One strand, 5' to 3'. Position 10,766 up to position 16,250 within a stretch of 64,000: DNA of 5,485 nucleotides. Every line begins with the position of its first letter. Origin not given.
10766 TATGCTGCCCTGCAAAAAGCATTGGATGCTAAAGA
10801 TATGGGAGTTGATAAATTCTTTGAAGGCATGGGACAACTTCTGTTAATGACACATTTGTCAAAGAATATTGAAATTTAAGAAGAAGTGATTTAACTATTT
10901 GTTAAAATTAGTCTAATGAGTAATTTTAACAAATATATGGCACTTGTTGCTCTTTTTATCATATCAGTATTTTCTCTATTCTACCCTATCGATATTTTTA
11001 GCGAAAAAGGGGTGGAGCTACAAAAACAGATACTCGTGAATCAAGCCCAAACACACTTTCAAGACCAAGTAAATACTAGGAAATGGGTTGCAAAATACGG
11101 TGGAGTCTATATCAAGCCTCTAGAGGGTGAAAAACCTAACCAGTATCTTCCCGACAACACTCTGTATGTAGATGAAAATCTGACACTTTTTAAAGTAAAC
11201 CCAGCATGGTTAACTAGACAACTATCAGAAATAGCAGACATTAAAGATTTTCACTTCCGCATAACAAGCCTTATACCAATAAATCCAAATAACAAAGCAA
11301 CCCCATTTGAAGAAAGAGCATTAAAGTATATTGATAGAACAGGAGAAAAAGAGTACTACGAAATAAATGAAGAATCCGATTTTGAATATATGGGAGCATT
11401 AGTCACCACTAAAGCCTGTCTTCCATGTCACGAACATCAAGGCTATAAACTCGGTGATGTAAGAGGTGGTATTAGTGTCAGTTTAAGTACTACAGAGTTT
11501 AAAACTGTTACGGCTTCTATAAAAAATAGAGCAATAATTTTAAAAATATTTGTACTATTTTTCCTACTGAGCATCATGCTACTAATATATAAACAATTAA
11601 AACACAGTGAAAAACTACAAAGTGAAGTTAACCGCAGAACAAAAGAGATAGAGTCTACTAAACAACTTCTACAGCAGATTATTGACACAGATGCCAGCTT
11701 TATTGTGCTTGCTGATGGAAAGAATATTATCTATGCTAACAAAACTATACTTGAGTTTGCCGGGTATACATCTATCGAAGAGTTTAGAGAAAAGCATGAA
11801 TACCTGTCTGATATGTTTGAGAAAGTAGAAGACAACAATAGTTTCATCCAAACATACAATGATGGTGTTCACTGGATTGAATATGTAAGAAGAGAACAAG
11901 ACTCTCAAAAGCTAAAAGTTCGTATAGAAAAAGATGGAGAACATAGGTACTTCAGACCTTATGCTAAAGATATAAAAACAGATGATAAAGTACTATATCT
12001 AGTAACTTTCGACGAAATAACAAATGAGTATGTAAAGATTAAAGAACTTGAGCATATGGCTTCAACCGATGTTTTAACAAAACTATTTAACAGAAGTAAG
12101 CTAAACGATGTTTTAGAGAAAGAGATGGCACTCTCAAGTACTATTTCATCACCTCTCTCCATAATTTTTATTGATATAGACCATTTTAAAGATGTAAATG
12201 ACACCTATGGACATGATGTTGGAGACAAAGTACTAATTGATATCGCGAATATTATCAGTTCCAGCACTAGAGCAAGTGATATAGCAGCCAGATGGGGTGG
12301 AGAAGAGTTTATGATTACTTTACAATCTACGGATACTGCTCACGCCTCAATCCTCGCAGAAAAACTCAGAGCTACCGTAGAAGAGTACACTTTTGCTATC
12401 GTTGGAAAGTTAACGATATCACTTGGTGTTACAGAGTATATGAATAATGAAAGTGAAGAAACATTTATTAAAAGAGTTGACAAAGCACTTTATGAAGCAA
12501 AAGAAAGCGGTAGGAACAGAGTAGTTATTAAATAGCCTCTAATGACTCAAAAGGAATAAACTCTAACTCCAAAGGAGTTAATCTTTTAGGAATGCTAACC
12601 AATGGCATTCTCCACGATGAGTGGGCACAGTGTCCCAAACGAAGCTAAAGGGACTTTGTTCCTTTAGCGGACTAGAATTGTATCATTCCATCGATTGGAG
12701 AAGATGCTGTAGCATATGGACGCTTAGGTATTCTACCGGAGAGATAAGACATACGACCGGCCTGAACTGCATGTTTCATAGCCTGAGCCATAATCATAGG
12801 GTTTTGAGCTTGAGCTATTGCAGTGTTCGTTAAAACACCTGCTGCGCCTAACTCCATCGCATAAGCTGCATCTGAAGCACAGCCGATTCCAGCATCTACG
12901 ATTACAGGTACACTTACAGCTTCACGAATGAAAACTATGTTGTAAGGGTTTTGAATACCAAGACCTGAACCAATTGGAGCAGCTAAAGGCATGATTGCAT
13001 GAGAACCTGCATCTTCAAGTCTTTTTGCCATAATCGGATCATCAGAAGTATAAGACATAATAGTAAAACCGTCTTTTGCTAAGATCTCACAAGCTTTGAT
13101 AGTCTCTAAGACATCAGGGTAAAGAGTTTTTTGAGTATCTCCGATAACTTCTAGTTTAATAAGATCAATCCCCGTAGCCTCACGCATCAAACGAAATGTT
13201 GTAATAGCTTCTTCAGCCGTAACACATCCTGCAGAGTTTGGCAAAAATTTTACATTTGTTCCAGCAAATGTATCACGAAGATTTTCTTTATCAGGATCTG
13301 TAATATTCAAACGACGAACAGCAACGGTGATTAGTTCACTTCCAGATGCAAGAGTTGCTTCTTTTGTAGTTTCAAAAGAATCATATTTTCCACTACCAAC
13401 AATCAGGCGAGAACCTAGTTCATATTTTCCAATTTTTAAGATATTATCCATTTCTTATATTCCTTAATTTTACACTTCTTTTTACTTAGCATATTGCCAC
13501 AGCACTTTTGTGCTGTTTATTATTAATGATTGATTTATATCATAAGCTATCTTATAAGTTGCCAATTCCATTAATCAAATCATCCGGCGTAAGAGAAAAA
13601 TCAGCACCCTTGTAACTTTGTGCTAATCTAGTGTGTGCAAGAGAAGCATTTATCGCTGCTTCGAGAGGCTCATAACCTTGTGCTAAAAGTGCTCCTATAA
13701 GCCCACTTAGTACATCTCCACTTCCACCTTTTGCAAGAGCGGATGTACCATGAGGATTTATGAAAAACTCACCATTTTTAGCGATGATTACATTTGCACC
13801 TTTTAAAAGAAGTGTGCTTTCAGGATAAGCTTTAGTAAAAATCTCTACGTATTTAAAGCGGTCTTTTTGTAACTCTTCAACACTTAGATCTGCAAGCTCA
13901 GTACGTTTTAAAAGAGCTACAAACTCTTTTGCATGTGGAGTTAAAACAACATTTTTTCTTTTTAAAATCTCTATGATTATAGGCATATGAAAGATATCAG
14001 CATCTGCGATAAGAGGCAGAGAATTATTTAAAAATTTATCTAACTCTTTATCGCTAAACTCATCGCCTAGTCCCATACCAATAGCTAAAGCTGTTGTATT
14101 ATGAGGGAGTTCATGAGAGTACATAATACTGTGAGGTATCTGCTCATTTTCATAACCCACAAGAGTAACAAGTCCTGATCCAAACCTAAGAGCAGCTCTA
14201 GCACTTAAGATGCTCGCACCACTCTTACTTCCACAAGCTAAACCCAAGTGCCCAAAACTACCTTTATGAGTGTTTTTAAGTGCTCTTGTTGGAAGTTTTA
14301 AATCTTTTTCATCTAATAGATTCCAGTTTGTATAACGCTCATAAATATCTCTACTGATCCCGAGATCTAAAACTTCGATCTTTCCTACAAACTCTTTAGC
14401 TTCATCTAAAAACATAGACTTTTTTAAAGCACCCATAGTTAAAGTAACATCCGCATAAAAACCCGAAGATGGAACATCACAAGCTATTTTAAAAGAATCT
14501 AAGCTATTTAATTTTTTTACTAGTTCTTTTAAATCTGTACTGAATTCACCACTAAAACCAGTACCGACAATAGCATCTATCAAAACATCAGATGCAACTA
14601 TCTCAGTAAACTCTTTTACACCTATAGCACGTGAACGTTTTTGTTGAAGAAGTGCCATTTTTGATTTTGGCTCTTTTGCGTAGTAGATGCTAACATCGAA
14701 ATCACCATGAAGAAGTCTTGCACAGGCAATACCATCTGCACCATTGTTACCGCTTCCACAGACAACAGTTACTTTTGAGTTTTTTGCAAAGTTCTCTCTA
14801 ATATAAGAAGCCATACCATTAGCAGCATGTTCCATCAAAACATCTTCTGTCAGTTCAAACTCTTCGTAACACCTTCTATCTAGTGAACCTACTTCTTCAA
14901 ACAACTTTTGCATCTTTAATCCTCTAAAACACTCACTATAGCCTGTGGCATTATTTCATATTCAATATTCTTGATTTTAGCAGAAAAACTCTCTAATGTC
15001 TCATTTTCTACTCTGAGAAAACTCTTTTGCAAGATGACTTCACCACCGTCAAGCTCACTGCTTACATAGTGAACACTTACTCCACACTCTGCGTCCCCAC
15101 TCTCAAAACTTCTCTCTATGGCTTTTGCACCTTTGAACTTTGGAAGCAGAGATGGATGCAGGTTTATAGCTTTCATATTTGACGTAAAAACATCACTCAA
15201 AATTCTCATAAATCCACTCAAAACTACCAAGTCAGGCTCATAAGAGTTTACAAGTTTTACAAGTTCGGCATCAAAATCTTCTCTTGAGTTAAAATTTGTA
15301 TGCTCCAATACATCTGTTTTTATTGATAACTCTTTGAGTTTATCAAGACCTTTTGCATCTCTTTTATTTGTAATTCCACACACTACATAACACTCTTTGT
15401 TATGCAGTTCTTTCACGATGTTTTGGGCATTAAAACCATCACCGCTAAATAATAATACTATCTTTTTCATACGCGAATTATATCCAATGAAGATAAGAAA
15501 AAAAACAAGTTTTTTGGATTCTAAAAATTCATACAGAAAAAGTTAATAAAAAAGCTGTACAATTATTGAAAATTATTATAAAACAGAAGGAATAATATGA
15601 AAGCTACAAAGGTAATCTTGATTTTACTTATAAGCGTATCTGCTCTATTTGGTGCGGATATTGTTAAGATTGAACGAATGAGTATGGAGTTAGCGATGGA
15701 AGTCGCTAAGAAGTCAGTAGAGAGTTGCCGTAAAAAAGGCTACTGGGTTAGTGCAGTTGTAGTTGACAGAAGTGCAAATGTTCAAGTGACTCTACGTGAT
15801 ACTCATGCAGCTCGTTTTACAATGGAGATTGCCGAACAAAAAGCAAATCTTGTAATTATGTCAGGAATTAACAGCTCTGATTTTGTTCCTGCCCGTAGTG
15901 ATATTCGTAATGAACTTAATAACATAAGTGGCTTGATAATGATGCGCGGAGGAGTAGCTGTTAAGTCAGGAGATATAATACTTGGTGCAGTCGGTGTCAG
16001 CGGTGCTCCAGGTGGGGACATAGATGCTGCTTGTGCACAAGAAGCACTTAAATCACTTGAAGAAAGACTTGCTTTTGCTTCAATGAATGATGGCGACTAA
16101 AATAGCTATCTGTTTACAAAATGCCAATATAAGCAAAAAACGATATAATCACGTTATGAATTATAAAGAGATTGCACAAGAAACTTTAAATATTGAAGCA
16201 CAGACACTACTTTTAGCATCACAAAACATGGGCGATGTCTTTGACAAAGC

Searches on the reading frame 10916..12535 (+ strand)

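Call 63: search_protein_families(library=pfam, max_evalue=0.1, proteins=[window:10916-12535:+])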
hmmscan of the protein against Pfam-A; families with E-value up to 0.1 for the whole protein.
window:10916-12535:+ (539 aa): 9 families
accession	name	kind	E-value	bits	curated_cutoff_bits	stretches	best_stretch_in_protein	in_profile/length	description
PF00990.26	GGDEF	-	3.1e-46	157.5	23.8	1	382-535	1-161/161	Diguanylate cyclase, GGDEF domain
PF11845.13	Tll0287-like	-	5.3e-17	63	24.1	1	68-190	32-143/144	Tll0287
PF13426.13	PAS_9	-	0.0008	20.1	27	1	259-369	2-102/103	PAS domain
PF13188.13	PAS_8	-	0.0016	18.7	21.8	1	263-289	14-40/65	PAS domain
PF04723.20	GRDA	-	0.0061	16.8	22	1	450-529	52-126/147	Glycine reductase complex selenoprotein A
PF22335.1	Cas10-Cmr2_palm2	-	0.012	16.1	27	1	461-536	58-132/133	Cas10/Cmr2, second palm domain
PF05296.19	TAS2R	-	0.012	15.2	22.2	1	177-241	158-222/303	Taste receptor protein (TAS2R)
PF25753.1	SF0329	-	0.038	14.6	27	0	263-391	39-131/165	SF0329 protein family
PF13702.11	Lysozyme_like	-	0.038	14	25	1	296-330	69-107/165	Lysozyme-like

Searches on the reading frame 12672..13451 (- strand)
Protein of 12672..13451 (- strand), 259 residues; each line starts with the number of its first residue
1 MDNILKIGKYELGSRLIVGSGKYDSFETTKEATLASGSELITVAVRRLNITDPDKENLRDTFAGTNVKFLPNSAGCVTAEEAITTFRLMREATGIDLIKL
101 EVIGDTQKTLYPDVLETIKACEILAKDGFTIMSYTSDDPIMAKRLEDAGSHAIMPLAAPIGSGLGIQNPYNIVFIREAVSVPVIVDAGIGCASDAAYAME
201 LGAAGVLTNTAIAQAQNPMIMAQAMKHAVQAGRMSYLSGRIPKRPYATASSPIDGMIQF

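Call 63: search_protein_families(library=pfam, max_evalue=0.1, proteins=[window:12672-13451:-])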
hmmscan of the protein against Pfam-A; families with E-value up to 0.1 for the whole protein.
window:12672-13451:- (259 aa): 6 families
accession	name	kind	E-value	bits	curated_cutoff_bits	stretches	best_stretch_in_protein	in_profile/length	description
PF05690.20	ThiG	-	7.9e-104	346.8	23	1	6-252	1-247/247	Thiazole biosynthesis protein ThiG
PF00977.27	His_biosynth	-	0.00024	21.1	23.6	1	175-226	68-117/228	Histidine biosynthesis protein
PF01070.24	FMN_dh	-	0.0074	15.8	24.9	1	175-209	266-302/350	FMN-dependent dehydrogenase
PF03060.21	NMO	-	0.012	15.5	28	1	175-217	188-230/331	Nitronate monooxygenase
PF04481.18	DUF561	-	0.029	14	21.6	1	175-227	181-232/243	Protein of unknown function (DUF561)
PF01207.24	Dus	-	0.036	13.6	20.4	1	171-230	175-231/311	Dihydrouridine synthase (Dus)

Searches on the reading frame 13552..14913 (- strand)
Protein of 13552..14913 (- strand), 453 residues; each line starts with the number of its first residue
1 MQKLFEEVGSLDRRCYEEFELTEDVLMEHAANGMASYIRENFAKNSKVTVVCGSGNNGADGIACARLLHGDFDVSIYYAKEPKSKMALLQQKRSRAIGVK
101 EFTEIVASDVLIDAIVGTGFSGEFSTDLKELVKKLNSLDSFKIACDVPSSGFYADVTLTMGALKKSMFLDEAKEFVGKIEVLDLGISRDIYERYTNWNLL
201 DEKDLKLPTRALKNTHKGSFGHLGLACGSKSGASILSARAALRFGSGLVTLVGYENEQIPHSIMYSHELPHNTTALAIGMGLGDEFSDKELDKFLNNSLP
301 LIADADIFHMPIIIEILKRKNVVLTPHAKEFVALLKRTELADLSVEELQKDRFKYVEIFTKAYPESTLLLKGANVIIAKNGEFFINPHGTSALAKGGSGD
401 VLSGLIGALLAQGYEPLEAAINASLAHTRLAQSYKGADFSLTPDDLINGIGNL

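Call 63: search_protein_families(library=pfam, max_evalue=0.1, proteins=[window:13552-14913:-])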
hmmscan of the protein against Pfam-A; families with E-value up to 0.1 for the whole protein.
window:13552-14913:- (453 aa): 4 families
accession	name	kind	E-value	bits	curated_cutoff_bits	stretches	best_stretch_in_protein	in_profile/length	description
PF01256.23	Carb_kinase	-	9.1e-45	153.4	27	1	226-445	4-235/242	NAD(P)H-hydrate dehydratase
PF03853.21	YjeF_N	-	7.8e-30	104.5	24.9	1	24-165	2-168/169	YjeF-related protein N-terminus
PF08543.17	Phos_pyr_kin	-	0.0066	16.3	27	1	315-423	114-224/246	Phosphomethylpyrimidine kinase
PF09489.15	CbtB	-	0.059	14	27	0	229-272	4-41/51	Probable cobalt transporter subunit (CbtB)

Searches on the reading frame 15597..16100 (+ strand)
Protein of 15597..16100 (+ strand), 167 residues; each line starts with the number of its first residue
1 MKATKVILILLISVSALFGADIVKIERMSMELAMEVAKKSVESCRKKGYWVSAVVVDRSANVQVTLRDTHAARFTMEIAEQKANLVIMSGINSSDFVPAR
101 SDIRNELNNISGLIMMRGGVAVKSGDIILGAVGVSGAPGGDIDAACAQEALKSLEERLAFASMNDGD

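Call 9: search_protein_families(library=pfam, proteins=[window:15597-16100:+])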
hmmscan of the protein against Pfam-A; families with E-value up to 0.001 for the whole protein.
window:15597-16100:+ (167 aa): 1 family
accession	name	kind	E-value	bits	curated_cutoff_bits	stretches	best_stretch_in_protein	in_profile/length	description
PF03928.20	HbpS-like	-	6.9e-22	78.3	25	1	29-151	2-127/128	Haem degrading protein HbpS-like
